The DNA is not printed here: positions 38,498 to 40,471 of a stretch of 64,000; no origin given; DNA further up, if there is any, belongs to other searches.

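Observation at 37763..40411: Lower-GC three-gene locus: 557-aa 'SFEDLL'-repeat protein, a small secreted helical protein and YnfA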

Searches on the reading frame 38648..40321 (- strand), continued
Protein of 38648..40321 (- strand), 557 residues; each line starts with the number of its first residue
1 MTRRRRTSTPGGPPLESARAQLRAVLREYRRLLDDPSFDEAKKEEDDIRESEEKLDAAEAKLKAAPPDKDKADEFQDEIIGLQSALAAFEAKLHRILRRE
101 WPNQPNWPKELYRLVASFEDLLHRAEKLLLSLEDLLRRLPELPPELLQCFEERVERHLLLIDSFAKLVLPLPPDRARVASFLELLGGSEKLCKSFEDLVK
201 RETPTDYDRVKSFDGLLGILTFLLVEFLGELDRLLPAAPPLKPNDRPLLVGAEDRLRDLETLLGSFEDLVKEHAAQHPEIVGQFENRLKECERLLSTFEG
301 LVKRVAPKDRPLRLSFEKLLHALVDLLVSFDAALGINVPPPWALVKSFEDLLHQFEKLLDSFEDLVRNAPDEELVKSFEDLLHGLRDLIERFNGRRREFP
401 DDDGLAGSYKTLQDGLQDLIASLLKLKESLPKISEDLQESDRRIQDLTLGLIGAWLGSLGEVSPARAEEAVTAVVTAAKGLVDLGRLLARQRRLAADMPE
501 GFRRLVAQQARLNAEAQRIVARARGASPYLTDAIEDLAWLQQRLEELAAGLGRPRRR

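Call 77: search_protein_families(library=pfam, proteins=[P0002, P0003, P0004, P0046, P0008, P0047, P0048, P0049], max_evalue=10)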
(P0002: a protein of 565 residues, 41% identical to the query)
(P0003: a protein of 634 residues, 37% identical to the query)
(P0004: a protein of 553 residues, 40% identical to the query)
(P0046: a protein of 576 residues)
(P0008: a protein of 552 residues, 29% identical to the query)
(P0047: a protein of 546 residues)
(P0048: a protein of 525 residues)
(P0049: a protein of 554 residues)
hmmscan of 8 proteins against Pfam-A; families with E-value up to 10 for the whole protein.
P0002 (565 aa): 47 families (the best 25 are shown)
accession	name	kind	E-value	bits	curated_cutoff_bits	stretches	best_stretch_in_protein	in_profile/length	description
PF17279.8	DUF5344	-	5.4e-08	33.7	27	2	297-362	12-79/87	Family of unknown function (DUF5344)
PF14171.11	SpoIISA_toxin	-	0.00011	22.5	27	1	322-376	97-151/243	Toxin SpoIISA, type II toxin-antitoxin system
PF06103.16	DUF948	-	0.00014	22.4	37.2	1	393-445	20-72/89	Bacterial protein of unknown function (DUF948)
PF04108.17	ATG17_like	-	0.00015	21.9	43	1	253-462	61-250/355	Autophagy protein ATG17-like domain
PF20936.3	GCIP_C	-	0.0004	21.1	36.2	1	318-378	17-78/106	Grap2 and cyclin-D-interacting, C-terminal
PF07464.16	ApoLp-III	-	0.0005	20.7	36.3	1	298-372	33-97/146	Apolipophorin-III precursor (apoLp-III)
PF05008.21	V-SNARE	-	0.00092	20.1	25.9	2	326-383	10-64/92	Vesicle transport v-SNARE protein N-terminus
PF10259.14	Rogdi_lz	-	0.0015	18.4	29.4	1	282-365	75-163/295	Rogdi leucine zipper containing protein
PF03081.22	Exo70_C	-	0.0016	18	24.1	3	163-274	7-113/372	Exo70 exocyst complex subunit C-terminal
PF16216.10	GxGYxYP_N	-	0.0027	17.9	23.9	1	274-296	17-37/72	GxGYxYP_N 1st domain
PF25389.2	DH_ALS2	-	0.004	17.9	31.2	1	314-374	24-86/178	ALS2, DBL homology domain (DH-domain)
PF08771.16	FRB_dom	-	0.0045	17.6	24.7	1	293-344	27-76/99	FKBP12-rapamycin binding domain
PF12889.12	DUF3829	-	0.0046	17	26.8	1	34-95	178-240/285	Protein of unknown function (DUF3829)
PF04632.18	FUSC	-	0.0057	15.8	30.9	1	288-413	216-332/660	Fusaric acid resistance protein family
PF11348.13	DUF3150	-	0.0062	16.3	24.9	1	300-355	80-135/257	Protein of unknown function (DUF3150)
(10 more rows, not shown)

P0003 (634 aa): 81 families (the best 25 are shown)
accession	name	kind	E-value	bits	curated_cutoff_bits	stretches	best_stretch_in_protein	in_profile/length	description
PF20936.3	GCIP_C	-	9.3e-06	26.4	36.2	2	381-468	15-101/106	Grap2 and cyclin-D-interacting, C-terminal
PF14523.12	Syntaxin_2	-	7.8e-05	23.1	26.5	3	108-196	12-96/134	Syntaxin-like protein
PF04632.18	FUSC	-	0.00043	19.5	30.9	2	436-544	235-320/660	Fusaric acid resistance protein family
PF13675.11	PilJ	-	0.00044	20.7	26.6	1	136-200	41-98/114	Type IV pili methyl-accepting chemotaxis transducer N-term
PF16526.10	CLZ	-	0.00055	20.7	26.7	2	488-526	24-62/71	C-terminal leucine zipper domain of cyclic nucleotide-gated channels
PF01025.24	GrpE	-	0.00083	19.5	25.8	2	489-541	26-79/165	GrpE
PF15508.11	NAAA-beta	-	0.0013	19.6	27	1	376-409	19-54/63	beta subunit of N-acylethanolamine-hydrolyzing acid amidase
PF13166.12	AAA_13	-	0.0041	16.3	36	1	98-161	415-475/713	AAA domain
PF20237.3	DUF6594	-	0.0047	17.3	30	1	138-234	27-132/238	Family of unknown function (DUF6594)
PF13729.12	TraF_2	-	0.0062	16.2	25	2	99-161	30-79/264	F plasmid transfer operon, TraF, protein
PF11285.13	DUF3086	-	0.0067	16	24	1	489-534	4-49/277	Protein of unknown function (DUF3086)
PF07464.16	ApoLp-III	-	0.0082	16.7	36.3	0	110-156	62-106/146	Apolipophorin-III precursor (apoLp-III)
PF10046.14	BLOC1_2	-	0.013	16.3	33.4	1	106-156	41-91/96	Biogenesis of lysosome-related organelles complex-1 subunit 2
PF19191.5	HEF_HK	-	0.014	16.3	24.1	1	112-155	14-57/67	HEF_HK domain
PF25101.1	Spectrin_7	-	0.014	16.2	27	1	108-155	3-52/99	Animal spectrin repeats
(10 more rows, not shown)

P0004 (553 aa): 15 families
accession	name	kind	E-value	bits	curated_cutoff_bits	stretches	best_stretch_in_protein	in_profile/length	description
PF23202.1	PAH_ZNF598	-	0.00029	21.5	25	1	317-373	5-72/83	ZNF598 PAH domain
PF17279.8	DUF5344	-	0.0011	19.9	27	0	240-272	32-64/87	Family of unknown function (DUF5344)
PF04108.17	ATG17_like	-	0.0061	16.5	43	1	319-394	117-187/355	Autophagy protein ATG17-like domain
PF08656.15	DASH_Dad3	-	0.011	16.2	23.1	1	411-450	9-48/76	DASH complex subunit Dad3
PF05440.17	MtrB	-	0.012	16.5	27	0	252-288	30-66/94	Tetrahydromethanopterin S-methyltransferase subunit B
PF19827.4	DUF6308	-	0.069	13.4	27.3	1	257-305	59-106/193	Family of unknown function (DUF6308)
PF06160.17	EzrA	-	0.08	11.7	39.6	1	314-447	97-232/557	Septation ring formation regulator, EzrA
PF08771.16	FRB_dom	-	0.18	12.5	24.7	1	347-418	29-94/99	FKBP12-rapamycin binding domain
PF13972.11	TetR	-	0.3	11.3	25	0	375-423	20-67/144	Bacterial transcriptional repressor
PF09486.15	HrpB7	-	0.31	11.9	29.7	1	10-53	9-51/157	Bacterial type III secretion protein (HrpB7)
PF15188.11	CCDC-167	-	0.45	11.3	27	1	45-99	7-61/84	Coiled-coil domain-containing protein 167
PF01544.23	CorA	-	0.68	9.6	27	0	342-389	117-164/292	CorA-like Mg2+ transporter protein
PF10193.14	Telomere_reg-2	-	4.2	8.2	23.6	0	343-392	6-59/112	Telomere length regulation protein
PF19443.4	DAHL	-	6.4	6.9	38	1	400-456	24-81/221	DAHL domain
PF25200.1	DUF7833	-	7.6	7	24.3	1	109-139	26-57/63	Family of unknown function (DUF7833)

P0046 (576 aa): 77 families (the best 25 are shown)
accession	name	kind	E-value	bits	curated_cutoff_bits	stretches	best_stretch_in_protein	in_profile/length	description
PF04108.17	ATG17_like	-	2.6e-06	27.6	43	2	51-345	38-297/355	Autophagy protein ATG17-like domain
PF13675.11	PilJ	-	3.4e-05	24.3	26.6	1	82-129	45-92/114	Type IV pili methyl-accepting chemotaxis transducer N-term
PF06160.17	EzrA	-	6.8e-05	21.8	39.6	2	301-450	129-272/557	Septation ring formation regulator, EzrA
PF20936.3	GCIP_C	-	9e-05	23.2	36.2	1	323-412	15-103/106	Grap2 and cyclin-D-interacting, C-terminal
PF13851.11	GAS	-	0.00039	20.3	32.3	3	303-385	83-165/200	Growth-arrest specific micro-tubule binding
PF00261.25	Tropomyosin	-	0.00057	19.8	38.6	2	292-462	77-234/242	Tropomyosin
PF14171.11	SpoIISA_toxin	-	0.00079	19.6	27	1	328-385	96-153/243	Toxin SpoIISA, type II toxin-antitoxin system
PF10303.14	DUF2408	-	0.0015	19.5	25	1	332-455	5-119/130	Protein of unknown function (DUF2408)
PF06103.16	DUF948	-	0.0017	18.9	37.2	0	307-358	21-72/89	Bacterial protein of unknown function (DUF948)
PF04513.17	Baculo_PEP_C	-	0.0019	18.7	38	1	48-96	38-84/140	Baculovirus polyhedron envelope protein, PEP, C terminus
PF11802.13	CENP-K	-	0.0022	18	27.2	1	48-194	97-233/263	Centromere-associated protein K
PF14523.12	Syntaxin_2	-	0.0037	17.7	26.5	1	78-177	6-96/134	Syntaxin-like protein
PF06013.18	WXG100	-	0.004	17.8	27.3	1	42-101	15-73/86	Proteins of 100 residues with WXG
PF10046.14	BLOC1_2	-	0.0049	17.6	33.4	1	47-93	33-79/96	Biogenesis of lysosome-related organelles complex-1 subunit 2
PF25078.1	DUF7801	-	0.0053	17.4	33.2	1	265-323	56-117/155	Domain of unknown function (DUF7801)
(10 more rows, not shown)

P0008 (552 aa): 6 families
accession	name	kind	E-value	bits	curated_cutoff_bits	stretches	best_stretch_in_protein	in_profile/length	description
PF16526.10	CLZ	-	0.024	15.5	26.7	1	370-391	35-56/71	C-terminal leucine zipper domain of cyclic nucleotide-gated channels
PF16740.10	SKA2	-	0.062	13.5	30.1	1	205-281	11-91/110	Spindle and kinetochore-associated protein 2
PF22215.1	MLKL_N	-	0.35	10.8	27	0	201-253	24-77/142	Mixed lineage kinase domain-like N-terminal domain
PF05400.18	FliT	-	0.94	10.8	29.5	1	373-433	11-68/85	Flagellar protein FliT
PF19969.4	VMAP-M8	-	1.5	9.8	27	0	159-226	6-70/97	vWA-MoxR associated protein middle region (VMAP-M) 8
PF01544.23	CorA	-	2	8.1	27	1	373-464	121-220/292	CorA-like Mg2+ transporter protein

P0047 (546 aa): 3 families
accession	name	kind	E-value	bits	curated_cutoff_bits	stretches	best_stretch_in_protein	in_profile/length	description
PF04859.17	DUF641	-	0.072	13.9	27.6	1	403-476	44-120/127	Plant protein of unknown function (DUF641)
PF22281.1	DUF6959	-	0.22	12.2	27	1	168-197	56-85/88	Family of unknown function (DUF6959)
PF02601.20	Exonuc_VII_L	-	0.28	11.1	35.9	1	397-494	130-217/315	Exonuclease VII, large subunit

P0048 (525 aa): 12 families
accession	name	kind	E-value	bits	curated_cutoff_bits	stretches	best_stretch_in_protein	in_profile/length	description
PF12889.12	DUF3829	-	0.074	13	26.8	0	307-390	189-282/285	Protein of unknown function (DUF3829)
PF16740.10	SKA2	-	0.088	13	30.1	0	210-265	35-91/110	Spindle and kinetochore-associated protein 2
PF16087.11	DUF4817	-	0.091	12.9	22.6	1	144-162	33-51/55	Helix-turn-helix domain (DUF4817)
PF21774.3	NagJ_C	-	0.095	13.9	28.3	1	369-412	15-56/114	Hyaluronidase post-catalytic domain-like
PF05859.17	Mis12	-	0.11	12.6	25.7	1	343-407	164-201/231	Mis12 protein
PF19086.5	Terpene_syn_C_2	-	0.21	11.8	23.7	1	17-67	9-64/199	Terpene synthase family 2, C-terminal metal binding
PF10400.15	Vir_act_alpha_C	-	0.24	12.6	22.4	1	295-337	8-47/78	Virulence activator alpha C-term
PF16708.10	LppA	-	0.24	11.8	26.4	0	213-242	21-50/153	Lipoprotein confined to pathogenic Mycobacterium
PF02671.26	PAH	-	0.52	10.5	21.3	1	88-109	23-44/45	Paired amphipathic helix repeat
PF07544.18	Med9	-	0.53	10.8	26.9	1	350-397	32-79/80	RNA polymerase II transcription mediator complex subunit 9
PF04632.18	FUSC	-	0.55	9.2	30.9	1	142-331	176-358/660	Fusaric acid resistance protein family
PF13560.12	HTH_31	-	3.1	8.6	27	1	145-165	39-60/64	Helix-turn-helix domain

P0049 (554 aa): 9 families
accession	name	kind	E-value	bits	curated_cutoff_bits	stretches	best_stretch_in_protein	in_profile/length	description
PF06696.16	Strep_SA_rep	-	0.00043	20.7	26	1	377-395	3-21/25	Streptococcal surface antigen repeat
PF00975.26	Thioesterase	-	0.0039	17.9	26.4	1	378-482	115-218/226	Thioesterase domain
PF15341.11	SLX9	-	0.0061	17.5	27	1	340-396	46-108/127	Ribosome biogenesis protein SLX9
PF15619.11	Lebercilin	-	0.016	15.2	34.3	1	350-407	61-119/193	Ciliary protein causing Leber congenital amaurosis disease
PF01923.23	Cob_adeno_trans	-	0.031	14.8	24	1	315-393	32-111/171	Cobalamin adenosyltransferase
PF12896.12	ANAPC4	-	0.084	12.8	23.1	1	108-152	152-196/203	Anaphase-promoting complex, cyclosome, subunit 4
PF25100.1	DUF7809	-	0.15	12.8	27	1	320-417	30-121/160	Domain of unknown function (DUF7809)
PF14536.11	DUF4441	-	0.2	12.2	24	1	368-413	30-75/116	Domain of unknown function (DUF4441)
PF25034.1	Spectrin_SYNE1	-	1.2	9.2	35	0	178-229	103-155/188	Nesprin-1, spectrin repeats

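Call 78: list_cluster_members(proteins=[P0004, P0054, P0057, P0060, P0062, P0063, P0055, P0056, P0067, P0050])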
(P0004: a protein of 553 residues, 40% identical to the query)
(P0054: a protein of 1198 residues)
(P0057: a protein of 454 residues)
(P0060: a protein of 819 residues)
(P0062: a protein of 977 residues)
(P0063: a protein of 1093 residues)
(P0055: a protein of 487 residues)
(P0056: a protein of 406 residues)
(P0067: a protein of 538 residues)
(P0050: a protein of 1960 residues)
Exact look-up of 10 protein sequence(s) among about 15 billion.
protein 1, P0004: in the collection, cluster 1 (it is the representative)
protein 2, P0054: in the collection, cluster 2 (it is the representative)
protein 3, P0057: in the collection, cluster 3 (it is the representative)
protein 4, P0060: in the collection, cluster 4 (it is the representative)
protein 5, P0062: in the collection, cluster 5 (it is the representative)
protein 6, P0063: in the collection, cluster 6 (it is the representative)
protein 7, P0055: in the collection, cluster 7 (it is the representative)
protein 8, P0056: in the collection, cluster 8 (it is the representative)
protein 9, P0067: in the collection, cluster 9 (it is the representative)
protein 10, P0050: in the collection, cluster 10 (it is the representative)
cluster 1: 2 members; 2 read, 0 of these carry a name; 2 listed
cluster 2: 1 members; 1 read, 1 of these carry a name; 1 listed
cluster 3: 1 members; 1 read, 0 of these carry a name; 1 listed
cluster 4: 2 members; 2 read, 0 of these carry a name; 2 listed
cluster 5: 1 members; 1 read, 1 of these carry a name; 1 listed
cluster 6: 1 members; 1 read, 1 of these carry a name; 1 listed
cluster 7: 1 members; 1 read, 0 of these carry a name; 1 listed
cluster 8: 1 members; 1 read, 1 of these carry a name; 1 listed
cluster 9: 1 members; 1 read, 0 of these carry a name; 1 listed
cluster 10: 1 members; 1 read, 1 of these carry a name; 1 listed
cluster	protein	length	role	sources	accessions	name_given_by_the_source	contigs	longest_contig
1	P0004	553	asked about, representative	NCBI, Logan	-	-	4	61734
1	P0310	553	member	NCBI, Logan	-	-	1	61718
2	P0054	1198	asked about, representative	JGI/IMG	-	fibro-slime domain-containing protein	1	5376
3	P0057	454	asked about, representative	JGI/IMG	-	-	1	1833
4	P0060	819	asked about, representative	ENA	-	-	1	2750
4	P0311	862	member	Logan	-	-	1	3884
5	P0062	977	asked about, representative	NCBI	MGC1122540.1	MAG: FG-GAP-like repeat-containing protein [Candidatus Methanofastidiosia archaeon]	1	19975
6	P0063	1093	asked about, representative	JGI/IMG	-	hypothetical protein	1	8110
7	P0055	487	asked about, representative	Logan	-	-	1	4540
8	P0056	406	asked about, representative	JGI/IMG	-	hypothetical protein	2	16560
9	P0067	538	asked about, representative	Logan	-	-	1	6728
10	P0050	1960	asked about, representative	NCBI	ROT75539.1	hypothetical protein C7M84_005932, partial [Penaeus vannamei]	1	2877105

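Call 79: search_protein_families(library=padloc, proteins=[window:38648-40321:-], max_evalue=0.1)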
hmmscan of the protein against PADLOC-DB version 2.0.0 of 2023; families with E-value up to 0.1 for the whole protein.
window:38648-40321:- (557 aa): 2 families
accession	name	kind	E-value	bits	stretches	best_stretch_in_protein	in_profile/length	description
PDLC03864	LmuB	-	0.0073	12.9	0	41-93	269-448/657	-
PDLC03863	LmuB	-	0.011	12.4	0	367-448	193-268/610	-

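Call 80: search_protein_families(library=phrogs, proteins=[window:38648-40321:-], max_evalue=0.1)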
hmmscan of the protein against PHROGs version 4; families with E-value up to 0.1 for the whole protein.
window:38648-40321:- (557 aa): 2 families
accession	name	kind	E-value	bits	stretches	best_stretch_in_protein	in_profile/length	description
phrog_7569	-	unknown function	0.0027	18.7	1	471-549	79-155/158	-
phrog_788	-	tail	0.014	16.2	0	350-459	174-267/297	tail protein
